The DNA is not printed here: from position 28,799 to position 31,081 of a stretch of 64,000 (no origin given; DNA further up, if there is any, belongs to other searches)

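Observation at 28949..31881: Two paralogous 600-660-aa polytopic membrane proteins, one with a TIM-barrel isomerase partner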

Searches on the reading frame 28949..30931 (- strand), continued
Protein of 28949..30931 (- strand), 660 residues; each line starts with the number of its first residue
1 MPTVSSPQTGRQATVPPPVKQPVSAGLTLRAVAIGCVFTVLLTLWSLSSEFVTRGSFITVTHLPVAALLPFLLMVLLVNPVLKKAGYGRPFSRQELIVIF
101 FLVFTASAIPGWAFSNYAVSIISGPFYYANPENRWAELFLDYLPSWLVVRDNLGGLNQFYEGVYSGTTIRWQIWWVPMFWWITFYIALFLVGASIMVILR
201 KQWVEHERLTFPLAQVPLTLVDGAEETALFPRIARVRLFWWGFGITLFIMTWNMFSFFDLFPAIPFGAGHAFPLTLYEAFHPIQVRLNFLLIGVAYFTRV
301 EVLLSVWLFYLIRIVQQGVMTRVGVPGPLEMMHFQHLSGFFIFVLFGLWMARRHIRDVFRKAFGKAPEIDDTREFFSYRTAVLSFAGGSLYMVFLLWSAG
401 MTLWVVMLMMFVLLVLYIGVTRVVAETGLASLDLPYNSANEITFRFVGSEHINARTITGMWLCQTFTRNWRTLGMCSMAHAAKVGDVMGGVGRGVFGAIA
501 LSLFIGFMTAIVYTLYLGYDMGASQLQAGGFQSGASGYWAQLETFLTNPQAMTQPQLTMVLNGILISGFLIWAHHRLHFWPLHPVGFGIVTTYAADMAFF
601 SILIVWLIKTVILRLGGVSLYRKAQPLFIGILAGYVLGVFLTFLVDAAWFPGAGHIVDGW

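Call 16: find_related_loci(query=A1, collection=genome_contigs, flank=10000)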
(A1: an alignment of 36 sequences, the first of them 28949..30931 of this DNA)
Query A1 (660 aa) in genome_contigs; peptide patterns used: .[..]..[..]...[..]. (x = any residue, [..] = any of these).
599 stretches matched a pattern (row limit reached: there are more); 598 encode a relative of the query (tblastn E <= 1e-3); the best 80 are kept; 80 distinct loci.
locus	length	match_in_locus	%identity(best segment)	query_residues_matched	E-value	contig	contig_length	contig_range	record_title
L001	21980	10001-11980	88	1-660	0e+0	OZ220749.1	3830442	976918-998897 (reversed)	MAG: bacterium isolate 072a604d-d951-4d4f-bb27-b5f30d89a258 genome assembly, chromosome: 1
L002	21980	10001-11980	88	1-660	0e+0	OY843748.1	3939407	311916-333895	MAG: bacterium isolate 9408d56b-0626-48ff-8cc4-40385ffb9045 genome assembly, chromosome: 1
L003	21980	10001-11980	86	1-660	0e+0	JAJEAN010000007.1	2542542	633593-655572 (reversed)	MAG: Candidatus Latescibacterota bacterium isolate jk18x7bins.54 k141_2599900, whole genome shotgun sequence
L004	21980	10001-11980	88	1-660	0e+0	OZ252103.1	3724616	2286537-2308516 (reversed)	MAG: bacterium isolate 8b9b2d7a-c40d-4f90-8ad6-3455a0001c0c genome assembly, chromosome: 1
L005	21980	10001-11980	87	1-660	0e+0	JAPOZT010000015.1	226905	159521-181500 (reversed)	MAG: Gemmatimonadetes bacterium isolate IRC1_bin_16 NODE_39_length_226905_cov_20.1596, whole genome shotgun sequence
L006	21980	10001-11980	87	1-660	0e+0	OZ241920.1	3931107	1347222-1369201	MAG: bacterium isolate c159a2c7-7ae9-43f8-b1c6-a8821b09048b genome assembly, chromosome: 1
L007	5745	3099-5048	67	11-660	0e+0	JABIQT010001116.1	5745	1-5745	MAG: Candidatus Latescibacterota bacterium isolate SI072_bin148 k141_2290040, whole genome shotgun sequence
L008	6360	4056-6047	50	2-660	0e+0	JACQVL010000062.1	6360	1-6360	MAG: Candidatus Latescibacterota bacterium isolate NC_groundwater_1462_Ag_S-0.65um_62_34 S_p65_S5_coassembly_k141_794801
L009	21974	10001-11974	47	5-660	0e+0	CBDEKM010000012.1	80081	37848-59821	MAG: bacterium isolate fecf1fe2-d5d3-4dbd-a99f-11e0e87e1ef0 genome assembly, contig: contig_12, whole genome shotgun seq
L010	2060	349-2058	49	23-593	0e+0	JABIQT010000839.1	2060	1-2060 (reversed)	MAG: Candidatus Latescibacterota bacterium isolate SI072_bin148 k141_3169694, whole genome shotgun sequence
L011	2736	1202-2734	49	5-511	1e-171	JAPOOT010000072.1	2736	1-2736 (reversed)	MAG: Gemmatimonadetes bacterium isolate APA_bin_41 c_000000447747, whole genome shotgun sequence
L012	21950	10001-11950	39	11-660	1e-153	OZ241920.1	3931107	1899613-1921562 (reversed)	MAG: bacterium isolate c159a2c7-7ae9-43f8-b1c6-a8821b09048b genome assembly, chromosome: 1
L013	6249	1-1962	40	7-660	3e-153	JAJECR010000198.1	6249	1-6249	MAG: Candidatus Latescibacterota bacterium isolate jk18xAbins.29 k141_356270, whole genome shotgun sequence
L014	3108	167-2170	38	3-660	5e-157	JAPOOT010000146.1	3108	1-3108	MAG: Gemmatimonadetes bacterium isolate APA_bin_41 c_000000533295, whole genome shotgun sequence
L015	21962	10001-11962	40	7-660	7e-149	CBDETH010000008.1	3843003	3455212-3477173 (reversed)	MAG: bacterium isolate a37c322d-fd18-4de0-acdf-9ec38001f2fc genome assembly, contig: contig_8, whole genome shotgun sequ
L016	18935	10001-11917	40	23-660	2e-148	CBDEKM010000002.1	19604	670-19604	MAG: bacterium isolate fecf1fe2-d5d3-4dbd-a99f-11e0e87e1ef0 genome assembly, contig: contig_2, whole genome shotgun sequ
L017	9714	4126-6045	38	21-658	2e-146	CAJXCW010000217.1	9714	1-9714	TPA_asm: uncultured bacterium isolate ERR599008_bin.45_MetaBAT_v2.12.1_MAG genome assembly, contig: NODE_8047_length_971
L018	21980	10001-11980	37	5-660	3e-144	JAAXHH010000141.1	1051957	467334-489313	MAG: Candidatus Latescibacterota bacterium isolate Plut_88884 unfiltered_Plut_88884_genomic_contig_92112, whole genome s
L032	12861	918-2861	37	26-660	2e-125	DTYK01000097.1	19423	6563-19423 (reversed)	MAG TPA_asm: Candidatus Latescibacterota bacterium isolate UWMA-0219 k99_1684128, whole genome shotgun sequence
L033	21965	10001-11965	37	1-660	2e-122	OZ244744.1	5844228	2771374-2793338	MAG: Candidatus Latescibacterota bacterium isolate aa5cf8e5-2ee9-4ccc-9d1f-80a1aaad70af genome assembly, chromosome: 1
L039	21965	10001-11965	35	1-660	2e-120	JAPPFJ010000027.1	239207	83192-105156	MAG: Gemmatimonadota bacterium isolate RHO1_bin_28 NODE_67_length_239207_cov_45.768954, whole genome shotgun sequence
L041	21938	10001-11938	36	28-655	3e-119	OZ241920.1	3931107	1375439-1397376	MAG: bacterium isolate c159a2c7-7ae9-43f8-b1c6-a8821b09048b genome assembly, chromosome: 1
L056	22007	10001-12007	34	3-657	8e-110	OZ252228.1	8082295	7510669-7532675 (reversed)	MAG: Candidatus Latescibacterota bacterium isolate 2d5a3a6b-ac94-4199-888f-c4fbb53c5f42 genome assembly, chromosome: 1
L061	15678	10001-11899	33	28-654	2e-108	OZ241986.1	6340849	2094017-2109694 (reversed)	MAG: Candidatus Latescibacterota bacterium isolate 0d522d25-140f-41b3-910f-d932058e053c genome assembly, chromosome: 1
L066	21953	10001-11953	34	8-660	6e-108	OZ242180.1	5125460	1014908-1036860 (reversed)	MAG: Candidatus Latescibacterota bacterium isolate 7123bf0d-be33-4206-a55c-e1281b3fc930 genome assembly, chromosome: 1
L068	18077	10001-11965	33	3-657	2e-109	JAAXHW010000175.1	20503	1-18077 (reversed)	MAG: Candidatus Latescibacterota bacterium isolate Plut_88899 unfiltered_Plut_88899_genomic_contig_1051619, whole genome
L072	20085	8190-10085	32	20-655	1e-106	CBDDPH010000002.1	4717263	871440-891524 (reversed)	MAG: Candidatus Latescibacterota bacterium isolate fcaf43fe-a799-4ace-af36-b323ac78cc8e genome assembly, contig: contig_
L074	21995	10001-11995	34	5-655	9e-106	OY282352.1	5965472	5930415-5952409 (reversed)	MAG: uncultured Latescibacteria bacterium genome assembly, chromosome: 1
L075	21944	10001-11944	35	1-660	1e-110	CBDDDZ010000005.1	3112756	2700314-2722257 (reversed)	MAG: Candidatus Latescibacterota bacterium isolate 2fef8444-24d4-470e-a0f0-8c307ac56c94 genome assembly, contig: contig_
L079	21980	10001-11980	32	4-659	3e-104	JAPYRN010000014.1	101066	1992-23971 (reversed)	MAG: Candidatus Latescibacterota bacterium isolate PW3.metabat2.162 PW3_268_length_101066_cov_11.135292, whole genome sh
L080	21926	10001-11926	31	27-659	3e-106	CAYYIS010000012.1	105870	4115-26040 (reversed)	MAG TPA_asm: uncultured Gemmatimonadota bacterium isolate SRP077602_co4_478 genome assembly, contig: NODE_182_length_105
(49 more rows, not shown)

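Call 19: predict_structure(alignment_id=A1)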
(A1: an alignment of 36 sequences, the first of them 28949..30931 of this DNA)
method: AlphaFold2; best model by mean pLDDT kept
length: 660 residues; sequences in the alignment: 36
mean_pLDDT: 85.0   pTM: 0.85
mean pLDDT of the five models: 85.0, 84.2, 84.2, 83.0, 82.8
residues with pLDDT >= 90: 252; 70-90: 351; 50-70: 41; < 50: 16
segments of 3 or more residues with pLDDT < 50: 1-16
pLDDT, mean of each block of 10 residues (from residue 1): 35 52 87 93 86 69 77 92 85 92 79 71 89 87 91 85 85 91 90 90 82 86 85 92 93 84 75 80 84 89 92 92 87 92 92 92 89 88 95 95 93 90 82 76 86 91 81 73 81 84 89 89 75 78 84 89 95 90 90 81 92 92 93 91 85 66
secondary structure, 60 per line:
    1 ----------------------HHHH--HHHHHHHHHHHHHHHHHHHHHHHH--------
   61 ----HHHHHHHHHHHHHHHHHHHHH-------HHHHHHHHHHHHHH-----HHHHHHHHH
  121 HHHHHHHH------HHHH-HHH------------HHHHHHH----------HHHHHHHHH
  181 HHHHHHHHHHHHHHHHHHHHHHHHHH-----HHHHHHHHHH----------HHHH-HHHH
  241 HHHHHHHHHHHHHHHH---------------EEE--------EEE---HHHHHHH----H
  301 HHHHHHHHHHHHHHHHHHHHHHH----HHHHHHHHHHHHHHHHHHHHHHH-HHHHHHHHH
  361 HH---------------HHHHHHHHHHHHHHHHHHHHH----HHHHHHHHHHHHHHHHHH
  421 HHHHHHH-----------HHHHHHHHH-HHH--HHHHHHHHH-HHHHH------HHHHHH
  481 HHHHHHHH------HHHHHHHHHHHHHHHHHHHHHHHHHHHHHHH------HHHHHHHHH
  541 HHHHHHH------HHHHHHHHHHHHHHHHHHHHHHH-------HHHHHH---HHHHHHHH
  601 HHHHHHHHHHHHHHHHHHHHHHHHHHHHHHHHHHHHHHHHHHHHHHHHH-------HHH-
elements in order: H23-26 H29-52 H65-85 H93-106 H112-128 H135-138 H155-161 H172-206 H212-221 H232-235 H237-256 E272-274 E283-285 H289-295 H300-323 H328-350 H352-362 H378-398 H403-427 H439-447 H454-462 H464-468 H475-488 H495-525 H532-547 H554-576 H584-589 H593-649
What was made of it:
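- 28949..30931 (-): Copy 2: complete 660-aa DUF6785 + DUF6784 polytopic membrane protein, with a predicted OPT/Yellow-Stripe fold. AF2 model pLDDT 85, pTM 0.85 (call 19).
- The copy-2 model has pLDDT 85 (call 19).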

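Call 21: fold_search(model_id=the predicted structure, library=pdb)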
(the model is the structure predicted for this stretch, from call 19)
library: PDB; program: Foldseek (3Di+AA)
matches with E <= 10: 231; with E <= 0.001: 2
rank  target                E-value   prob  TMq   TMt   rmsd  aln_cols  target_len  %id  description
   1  7wst_A                1.6e-09  1.00  0.62  0.67   6.9       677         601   14  Cryo-EM structure of the barley Yellow stripe 1 transporter in complex with Fe(III)-DMA (released 2022-11-30)
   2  7wsr_A                1.6e-08  1.00  0.62  0.67   7.1       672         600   14  Cryo-EM structure of the barley Yellow stripe 1 transporter (released 2022-11-30)
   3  8zw8_A                4.0e-02  0.14  0.11  0.13  24.8       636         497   12  Cryo-EM structure of trimethylamine transporter TmaT (released 2024-11-06)
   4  8zxk_B                1.1e-01  0.09  0.11  0.13  23.6       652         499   11  Cryo-EM structure of trimethylamine transporter TmaT binding with TMA (released 2024-11-06)
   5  7dj2_A                1.5e-01  0.07  0.09  0.10  23.9       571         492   15  Crystal structure of the G26C/E290S mutant of LeuT (released 2021-04-07)
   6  3gwv                  1.5e-01  0.08  0.09  0.10  22.3       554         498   14  Leucine transporter LeuT in complex with R-fluoxetine (released 2009-05-12)
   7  8jew                  1.7e-01  0.18  0.16  0.19  19.7       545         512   10  Human sodium-dependent vitamin C transporter 1 bound to L-ascorbic acid in an inward-open state (released 2024-05-22)
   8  7dix_A                1.7e-01  0.10  0.11  0.14  22.4       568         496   13  Crystal structure of LeuT in lipidic cubic phase at pH 5 (released 2021-04-07)
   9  3f3a                  1.7e-01  0.07  0.09  0.10  23.0       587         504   13  Crystal Structure of LeuT bound to L-Tryptophan and Sodium (released 2008-12-23)
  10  5gpj_A                1.8e-01  0.10  0.14  0.13  23.8       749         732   10  Crystal Structure of Proton-Pumping Pyrophosphatase (released 2016-12-28)
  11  9h76_A                1.8e-01  0.08  0.09  0.12  23.7       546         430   12  Bacterial LAT transporter BASC in complex with L-Ala and NB53 (released 2025-01-01)
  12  7lqj                  2.0e-01  0.08  0.09  0.11  22.8       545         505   13  Crystal structure of LeuT bound to L-Alanine (released 2021-05-19)
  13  7lqk                  2.1e-01  0.08  0.09  0.11  23.1       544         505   15  Crystal structure of the R375A mutant of LeuT (released 2021-05-19)
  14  6afx_A                2.3e-01  0.11  0.15  0.14  26.0       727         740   11  Proton pyrophosphatase - E225A (released 2019-04-10)
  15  4hod                  2.3e-01  0.07  0.09  0.10  21.9       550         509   14  Crystal structure of LeuT-E290S with bound Cl (released 2013-05-08)
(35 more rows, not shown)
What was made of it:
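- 28949..30931 (-): Foldseek 7wst_A E 1.6e-9, TM 0.62/0.67 (call 21).
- The next hit has E 0.04 and TM 0.11 (call 21).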

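Call 24: search_protein_families(library=pfam, alignment_id=A1, max_evalue=10)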
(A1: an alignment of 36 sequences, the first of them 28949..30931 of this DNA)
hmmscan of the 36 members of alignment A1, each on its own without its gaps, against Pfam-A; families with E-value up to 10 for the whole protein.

A. member 1, window:28949-30931:- (660 aa): 2 families
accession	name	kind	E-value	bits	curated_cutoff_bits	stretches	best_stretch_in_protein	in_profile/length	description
PF20581.3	DUF6785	-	1.8e-115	386.8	25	1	28-522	1-498/498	Family of unknown function (DUF6785)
PF20580.3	DUF6784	-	6.8e-20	71.6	26.4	1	559-646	3-90/101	Domain of unknown function (DUF6784)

B. families by the number of members that match (of 36 scanned): 13 families
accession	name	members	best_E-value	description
PF20581.3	DUF6785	36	3e-126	Family of unknown function (DUF6785)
PF20580.3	DUF6784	36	3.1e-27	Domain of unknown function (DUF6784)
PF11511.13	RhodobacterPufX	3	0.05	Intrinsic membrane protein PufX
PF14813.11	NADH_B2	2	0.027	NADH dehydrogenase 1 beta subcomplex subunit 2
PF12648.12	TcpE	1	0.014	TcpE family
PF24357.1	TMD0_ABC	1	0.072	ABC transporter TMD0 domain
PF08918.16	PhoQ_Sensor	1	0.15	PhoQ Sensor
PF16943.10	T4SS_CagC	1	0.2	Cag pathogenicity island, type IV secretory system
PF09918.14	DUF2148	1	0.36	Uncharacterized protein containing a ferredoxin domain (DUF2148)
PF14880.11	COX14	1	0.86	Cytochrome oxidase c assembly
PF19865.4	DUF6338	1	0.95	Family of unknown function (DUF6338)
PF09813.14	Coa3_cc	1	1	Cytochrome c oxidase assembly factor 3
PF14316.11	DUF4381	1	3.4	Domain of unknown function (DUF4381)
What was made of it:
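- Closest known: Pfam DUF6785. Same: All 36 aligned homologs carry both domains (call 24).
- Tried and rejected: Pfam at E<=10 on 36 members gave only the two DUFs plus noise (call 24).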

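Call 36: search_protein_families(library=pfam, proteins=[L032:3809-8482:+, L075:4240-6618:+, L039:4516-5532:-, L080:17762-19756:+, L061:6518-7822:+, L072:4116-4910:-, L017:6098-7222:+, L016:15554-16939:-, L079:20238-21914:-, L074:6332-7930:+], max_evalue=0.001)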
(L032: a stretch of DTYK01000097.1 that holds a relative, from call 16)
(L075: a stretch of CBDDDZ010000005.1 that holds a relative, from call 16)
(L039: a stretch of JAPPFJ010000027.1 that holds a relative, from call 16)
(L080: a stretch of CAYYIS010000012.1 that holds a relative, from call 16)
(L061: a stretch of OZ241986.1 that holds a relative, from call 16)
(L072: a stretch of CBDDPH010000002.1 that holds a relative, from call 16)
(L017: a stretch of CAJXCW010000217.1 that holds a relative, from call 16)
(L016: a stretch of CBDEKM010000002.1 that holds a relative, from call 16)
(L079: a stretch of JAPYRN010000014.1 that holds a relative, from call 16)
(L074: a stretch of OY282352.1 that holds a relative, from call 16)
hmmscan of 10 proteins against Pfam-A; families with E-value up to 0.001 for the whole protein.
L032:3809-8482:+ (1557 aa): 2 families
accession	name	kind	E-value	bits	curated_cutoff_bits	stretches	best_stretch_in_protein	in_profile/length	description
PF02687.27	FtsX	-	4.1e-13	49.9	25.5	1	1269-1380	5-118/120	FtsX-like permease C-terminal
PF04389.22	Peptidase_M28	-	2.7e-07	30.9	21.3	1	286-445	12-155/193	Peptidase family M28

L075:4240-6618:+ (792 aa): 0 families

L039:4516-5532:- (338 aa): 3 families
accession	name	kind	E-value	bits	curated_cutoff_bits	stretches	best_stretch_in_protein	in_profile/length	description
PF22725.1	GFO_IDH_MocA_C3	-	4.7e-16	59.4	27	1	133-260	4-123/124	GFO/IDH/MocA C-terminal domain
PF01408.29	GFO_IDH_MocA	-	5.6e-12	46.8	24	1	4-118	2-116/120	Oxidoreductase family, NAD-binding Rossmann fold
PF02894.22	GFO_IDH_MocA_C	-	1.6e-08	35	22.9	1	134-330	1-212/218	Oxidoreductase family, C-terminal alpha/beta domain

L080:17762-19756:+ (664 aa): 0 families

L061:6518-7822:+ (434 aa): 3 families
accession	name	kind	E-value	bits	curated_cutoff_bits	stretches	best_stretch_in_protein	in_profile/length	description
PF21348.3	RGL11_C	-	1.3e-14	54.3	27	2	187-316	227-357/490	Rhamnogalacturonan lyase family 11, C-terminal domain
PF13517.12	FG-GAP_3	-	4.4e-13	50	26.9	0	91-111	40-60/61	FG-GAP-like repeat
PF01839.29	FG-GAP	-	1.7e-12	47.4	22.1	0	403-421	2-20/37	FG-GAP repeat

L072:4116-4910:- (264 aa): 1 family
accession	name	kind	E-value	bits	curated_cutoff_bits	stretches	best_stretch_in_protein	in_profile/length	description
PF05721.19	PhyH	-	2.1e-12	48.2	22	1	10-181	5-211/213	Phytanoyl-CoA dioxygenase (PhyH)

L017:6098-7222:+ (374 aa): 2 families
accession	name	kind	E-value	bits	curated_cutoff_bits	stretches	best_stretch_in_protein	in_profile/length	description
PF13378.12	MR_MLE_C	-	1e-57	195.8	29.4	1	134-349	11-219/219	Enolase C-terminal domain-like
PF02746.21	MR_MLE_N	-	5.8e-19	68.9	22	1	23-119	23-117/117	Mandelate racemase / muconate lactonizing enzyme, N-terminal domain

L016:15554-16939:- (461 aa): 3 families
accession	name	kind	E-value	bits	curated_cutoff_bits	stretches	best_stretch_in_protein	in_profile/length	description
PF00884.28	Sulfatase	-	2.1e-46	159.1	25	1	2-325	4-300/301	Sulfatase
PF16347.10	SGSH_C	-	4e-14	53.5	29.3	1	283-418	10-149/154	N-sulphoglucosamine sulphohydrolase, C-terminal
PF01663.27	Phosphodiest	-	2e-10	41.2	23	1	23-266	19-222/342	Type I phosphodiesterase / nucleotide pyrophosphatase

L079:20238-21914:- (558 aa): 3 families
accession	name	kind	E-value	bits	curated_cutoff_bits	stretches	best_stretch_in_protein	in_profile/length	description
PF13517.12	FG-GAP_3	-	1.6e-39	134.7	26.9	6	131-193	1-61/61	FG-GAP-like repeat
PF07593.17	UnbV_ASPIC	-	3.4e-21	75.3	23.4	1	485-550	1-66/68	ASPIC and UnbV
PF01839.29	FG-GAP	-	0.00019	21.6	22.1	0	177-197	4-24/37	FG-GAP repeat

L074:6332-7930:+ (532 aa): 1 family
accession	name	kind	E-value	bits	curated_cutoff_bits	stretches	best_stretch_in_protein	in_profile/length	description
PF01019.26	G_glu_transpept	-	3.3e-84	284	27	2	138-524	151-509/512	Gamma-glutamyltranspeptidase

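Call 40: find_encoding_contigs(protein=P0051, flank=10000, max_places=3)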
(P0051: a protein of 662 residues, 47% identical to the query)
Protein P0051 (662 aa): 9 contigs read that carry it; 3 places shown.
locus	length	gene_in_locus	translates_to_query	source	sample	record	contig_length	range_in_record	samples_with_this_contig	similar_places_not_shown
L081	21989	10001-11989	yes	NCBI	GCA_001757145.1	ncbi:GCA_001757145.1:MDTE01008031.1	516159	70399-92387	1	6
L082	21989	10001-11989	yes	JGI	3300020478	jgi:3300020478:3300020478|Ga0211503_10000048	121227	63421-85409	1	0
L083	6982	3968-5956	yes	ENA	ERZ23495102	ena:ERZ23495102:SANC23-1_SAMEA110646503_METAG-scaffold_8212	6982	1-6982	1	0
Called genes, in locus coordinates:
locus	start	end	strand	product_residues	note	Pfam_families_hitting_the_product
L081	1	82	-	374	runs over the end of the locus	PF12852:Cupin_6 (faint), PF07883:Cupin_2 (weak), PF02311:AraC_binding (faint), PF07883:Cupin_2 (weak)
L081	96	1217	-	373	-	PF02746:MR_MLE_N, PF13378:MR_MLE_C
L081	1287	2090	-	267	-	PF05721:PhyH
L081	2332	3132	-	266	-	PF05721:PhyH (weak)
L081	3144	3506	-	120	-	-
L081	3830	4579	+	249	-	PF05721:PhyH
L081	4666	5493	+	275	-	-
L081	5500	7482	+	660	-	PF20581:DUF6785, PF20580:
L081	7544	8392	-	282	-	PF05721:PhyH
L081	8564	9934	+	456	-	PF00884:Sulfatase, PF01663:Phosphodiest (faint), PF16347:SGSH_C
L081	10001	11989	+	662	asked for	PF20581:DUF6785, PF20580:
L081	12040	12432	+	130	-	-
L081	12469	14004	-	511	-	PF03069:FmdA_AmdA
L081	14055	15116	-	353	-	PF00291:PALP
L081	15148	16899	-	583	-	PF01019:G_glu_transpept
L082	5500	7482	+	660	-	PF20581:DUF6785, PF20580:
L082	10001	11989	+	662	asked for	PF20581:DUF6785, PF20580:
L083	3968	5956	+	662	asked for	PF20581:DUF6785, PF20580:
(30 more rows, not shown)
